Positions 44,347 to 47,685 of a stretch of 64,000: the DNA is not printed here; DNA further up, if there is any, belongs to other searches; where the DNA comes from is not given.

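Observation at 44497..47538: Two complete GspE/PilB secretion-ATPase modules fused in a single 1013-aa polypeptide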

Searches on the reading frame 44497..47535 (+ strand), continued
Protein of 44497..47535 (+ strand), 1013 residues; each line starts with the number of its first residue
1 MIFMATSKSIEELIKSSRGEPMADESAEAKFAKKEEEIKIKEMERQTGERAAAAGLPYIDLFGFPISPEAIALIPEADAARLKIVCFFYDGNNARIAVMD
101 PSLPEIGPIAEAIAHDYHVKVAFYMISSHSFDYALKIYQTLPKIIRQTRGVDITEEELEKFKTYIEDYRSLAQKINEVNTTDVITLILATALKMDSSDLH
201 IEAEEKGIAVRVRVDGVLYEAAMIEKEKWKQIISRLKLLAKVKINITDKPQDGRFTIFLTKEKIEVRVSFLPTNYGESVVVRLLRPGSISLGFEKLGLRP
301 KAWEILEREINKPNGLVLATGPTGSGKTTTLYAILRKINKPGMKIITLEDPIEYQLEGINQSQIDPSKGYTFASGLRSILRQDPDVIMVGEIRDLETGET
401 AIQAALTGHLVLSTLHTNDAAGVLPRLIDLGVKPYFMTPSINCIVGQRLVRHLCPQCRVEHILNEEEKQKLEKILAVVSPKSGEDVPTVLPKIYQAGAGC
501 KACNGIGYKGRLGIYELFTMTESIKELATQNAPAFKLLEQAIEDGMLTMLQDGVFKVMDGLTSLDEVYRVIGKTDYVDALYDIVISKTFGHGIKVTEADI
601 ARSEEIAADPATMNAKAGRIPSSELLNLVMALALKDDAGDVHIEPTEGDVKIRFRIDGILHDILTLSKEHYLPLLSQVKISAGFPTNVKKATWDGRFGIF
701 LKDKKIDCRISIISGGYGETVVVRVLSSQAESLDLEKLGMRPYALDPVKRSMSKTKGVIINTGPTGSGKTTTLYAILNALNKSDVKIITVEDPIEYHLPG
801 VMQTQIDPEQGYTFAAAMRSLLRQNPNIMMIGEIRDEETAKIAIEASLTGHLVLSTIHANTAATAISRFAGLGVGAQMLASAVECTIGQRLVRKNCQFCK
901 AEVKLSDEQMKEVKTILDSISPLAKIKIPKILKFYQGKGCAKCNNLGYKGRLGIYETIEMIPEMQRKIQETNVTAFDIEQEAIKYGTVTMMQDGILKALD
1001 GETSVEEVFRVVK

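Call 27: find_encoding_contigs(protein=P0081, flank=10000, max_places=2)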
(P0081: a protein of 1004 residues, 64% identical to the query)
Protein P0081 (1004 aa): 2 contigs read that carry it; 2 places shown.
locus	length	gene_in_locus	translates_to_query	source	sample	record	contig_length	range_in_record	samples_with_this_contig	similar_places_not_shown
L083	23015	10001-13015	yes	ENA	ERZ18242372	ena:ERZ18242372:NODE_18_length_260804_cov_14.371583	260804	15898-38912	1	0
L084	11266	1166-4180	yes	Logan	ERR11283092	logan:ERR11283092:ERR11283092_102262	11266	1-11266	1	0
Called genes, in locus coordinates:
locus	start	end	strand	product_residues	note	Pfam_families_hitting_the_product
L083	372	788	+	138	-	PF00011:HSP20, PF17886:ArsA_HSP20 (faint)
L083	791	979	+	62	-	-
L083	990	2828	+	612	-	PF12229:PG_binding_4, PF04294:VanW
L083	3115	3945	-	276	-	PF25281:MBL_MAP1B (faint), PF00753:Lactamase_B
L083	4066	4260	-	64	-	-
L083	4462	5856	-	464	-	PF00587:tRNA-synt_2b, PF03129:HGTP_anticodon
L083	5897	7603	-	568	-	PF03485:Arg_tRNA_synt_N, PF00750:tRNA-synt_1d, PF05746:DALR_1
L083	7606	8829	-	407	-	PF00579:tRNA-synt_1b, PF22421:SYY_C-terminal (weak)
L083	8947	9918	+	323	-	-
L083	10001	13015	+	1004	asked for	PF04851:ResIII (faint), PF00437:T2SSE, PF00004:AAA (faint), PF00005:ABC_tran (faint), PF02492:cobW (faint), PF12775:AAA_7 (faint), PF13086:AAA_11 (faint), PF00437:T2SSE, +7 more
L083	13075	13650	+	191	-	PF01997:Translin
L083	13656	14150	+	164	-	PF00149:Metallophos (weak), PF12850:Metallophos_2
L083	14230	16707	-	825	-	PF00005:ABC_tran (faint), PF01583:APS_kinase (faint), PF02463:SMC_N (faint), PF03193:RsgA_GTPase (faint), PF13191:AAA_16 (faint), PF13401:AAA_22 (faint), PF13476:AAA_23 (faint), PF17755:UvrA_DNA-bind, +5 more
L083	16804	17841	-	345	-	PF13091:PLDc_2, PF00614:PLDc (faint), PF13091:PLDc_2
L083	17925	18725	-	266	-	PF01734:Patatin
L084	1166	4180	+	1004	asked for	PF04851:ResIII (faint), PF00437:T2SSE, PF00004:AAA (faint), PF00005:ABC_tran (faint), PF02492:cobW (faint), PF12775:AAA_7 (faint), PF13086:AAA_11 (faint), PF00437:T2SSE, +7 more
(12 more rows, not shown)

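Call 35: search_protein_representatives(protein=window:44497-47535:+)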
Query: 1013 residues. Proteins with E-value up to 0.001 (for the whole library): 56463; up to 1e-10: 35856; up to 1e-30: 15738. The best 150 are listed.
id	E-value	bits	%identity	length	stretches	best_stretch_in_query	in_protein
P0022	0.0e+00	1619.4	72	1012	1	6-1013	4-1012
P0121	1.8e-295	998.9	48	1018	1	27-1013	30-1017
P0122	2.8e-277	938.7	44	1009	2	41-840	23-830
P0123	7.7e-269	910.8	41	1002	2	32-918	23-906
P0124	4.2e-248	842.2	43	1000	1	29-1011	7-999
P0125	4.1e-243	825.7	42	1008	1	41-1011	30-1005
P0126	9.2e-241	817.9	44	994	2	40-574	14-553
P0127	1.1e-240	817.6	41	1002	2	42-740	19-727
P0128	1.6e-237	807.1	42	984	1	37-1003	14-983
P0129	1.7e-226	770.7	44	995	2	33-572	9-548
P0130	7.6e-215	732.1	41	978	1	44-1001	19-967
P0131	7.6e-215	732.1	39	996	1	38-1012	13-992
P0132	2.5e-206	703.9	39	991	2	46-922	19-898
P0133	3.0e-170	584.5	38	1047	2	177-748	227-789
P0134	7.2e-164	563.4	44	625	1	150-745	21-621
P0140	7.0e-147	507.2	59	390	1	626-1013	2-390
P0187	7.6e-121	421.0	45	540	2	263-571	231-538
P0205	8.5e-119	414.2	42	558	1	38-574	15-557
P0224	2.0e-116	406.4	39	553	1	43-572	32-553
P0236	1.1e-114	400.7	39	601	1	36-578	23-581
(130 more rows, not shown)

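Call 43: find_encoding_contigs(protein=P0121, flank=8000, max_places=2)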
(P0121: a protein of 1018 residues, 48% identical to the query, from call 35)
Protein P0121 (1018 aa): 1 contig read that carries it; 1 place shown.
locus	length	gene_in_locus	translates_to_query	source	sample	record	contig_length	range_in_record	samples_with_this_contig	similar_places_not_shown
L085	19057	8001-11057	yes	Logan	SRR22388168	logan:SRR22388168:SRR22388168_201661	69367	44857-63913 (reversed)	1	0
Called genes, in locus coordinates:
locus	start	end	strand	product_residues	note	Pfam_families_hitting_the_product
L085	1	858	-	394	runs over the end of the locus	PF11258:DUF3048, PF17479:DUF3048_C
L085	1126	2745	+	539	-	-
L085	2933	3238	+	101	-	-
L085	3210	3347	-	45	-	-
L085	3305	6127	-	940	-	PF02739:5_3_exonuc_N, PF01367:5_3_exonuc, PF12826:HHH_2 (weak), PF14520:HHH_5 (weak), PF01612:DNA_pol_A_exo1, PF22619:DNA_polI_exo1, PF00476:DNA_pol_A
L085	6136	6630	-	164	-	PF02367:TsaE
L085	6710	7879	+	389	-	PF01368:DHH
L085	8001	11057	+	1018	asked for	PF13604:AAA_30 (faint), PF05157:MshEN, PF13401:AAA_22 (faint), PF01637:ATPase_2 (faint), PF04851:ResIII (faint), PF14532:Sigma54_activ_2 (faint), PF00437:T2SSE, PF00437:T2SSE, +9 more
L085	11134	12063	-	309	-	-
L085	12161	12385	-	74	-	-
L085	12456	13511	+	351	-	PF05496:RuvB_N, PF00004:AAA, PF07728:AAA_5, PF17864:AAA_lid_4, PF05491:WHD_RuvB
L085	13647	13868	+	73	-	-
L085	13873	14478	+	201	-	-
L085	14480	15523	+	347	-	PF02547:Queuosine_synth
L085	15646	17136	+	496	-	PF00932:LTD, PF18942:DUF5689 (faint), PF04076:BOF (weak), PF01336:tRNA_anti-codon (faint)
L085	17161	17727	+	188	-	-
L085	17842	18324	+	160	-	PF13470:PIN_3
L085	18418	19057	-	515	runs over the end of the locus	PF04055:Radical_SAM, PF16199:Radical_SAM_C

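Call 44: predict_structure(alignment_id=A1)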
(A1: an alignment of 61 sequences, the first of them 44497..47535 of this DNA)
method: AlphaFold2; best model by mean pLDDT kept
length: 1013 residues; sequences in the alignment: 61
mean_pLDDT: 82.8   pTM: 0.48
mean pLDDT of the five models: 82.8, 82.5, 77.7, 73.8, 73.6
residues with pLDDT >= 90: 298; 70-90: 602; 50-70: 75; < 50: 38
segments of 3 or more residues with pLDDT < 50: 1-22, 143-150, 584-591
pLDDT, mean of each block of 10 residues (from residue 1): 34 46 54 77 85 87 79 88 90 87 86 82 91 84 42 74 78 83 86 87 88 86 88 86 80 82 84 88 75 84 92 93 86 91 88 77 82 89 91 91 92 91 91 88 94 94 86 78 74 91 87 91 88 85 88 93 93 73 45 72 75 75 80 79 88 72 82 79 66 72 71 82 72 80 92 90 84 89 83 66 74 83 86 89 90 91 89 86 92 88 90 92 86 88 77 91 90 88 91 93 91 84
secondary structure, 60 per line:
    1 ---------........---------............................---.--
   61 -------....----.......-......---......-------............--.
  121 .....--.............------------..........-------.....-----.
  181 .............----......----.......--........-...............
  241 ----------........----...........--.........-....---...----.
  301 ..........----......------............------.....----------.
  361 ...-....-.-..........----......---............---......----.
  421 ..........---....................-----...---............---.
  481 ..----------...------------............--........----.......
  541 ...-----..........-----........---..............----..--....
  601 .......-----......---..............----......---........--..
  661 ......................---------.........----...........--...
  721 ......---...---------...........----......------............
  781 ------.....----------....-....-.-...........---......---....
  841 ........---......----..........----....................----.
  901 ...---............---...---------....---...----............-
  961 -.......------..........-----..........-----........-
elements in order (helices of 4 or more, strands of 3 or more residues): H10-17 H27-54 H68-71 H76-82 E84-89 E93-98 H106-117 E120-125 H128-140 H155-162 H170-174 H180-193 E198-203 E208-214 E217-224 H226-240 E251-258 E263-273 E276-284 H286-289 H300-310 E315-320 H327-338 E345-349 E360-363 H372-381 E386-391 H395-406 E410-415 H420-430 H434-440 E441-453 E459-461 H465-476 E493-495 E508-519 H522-529 H534-543 H549-558 H564-571 H575-588 H597-607 H613-618 H622-635 E640-645 E649-656 E659-667 H668-682 E692-700 E705-715 E718-726 H742-752 E757-762 H769-780 E787-791 E802-805 H814-824 E828-833 H837-848 E852-857 H862-871 H876-882 E883-895 E900-903 H907-918 E934-937 E948-959 H962-968 H975-984 H990-999 H1005-1012
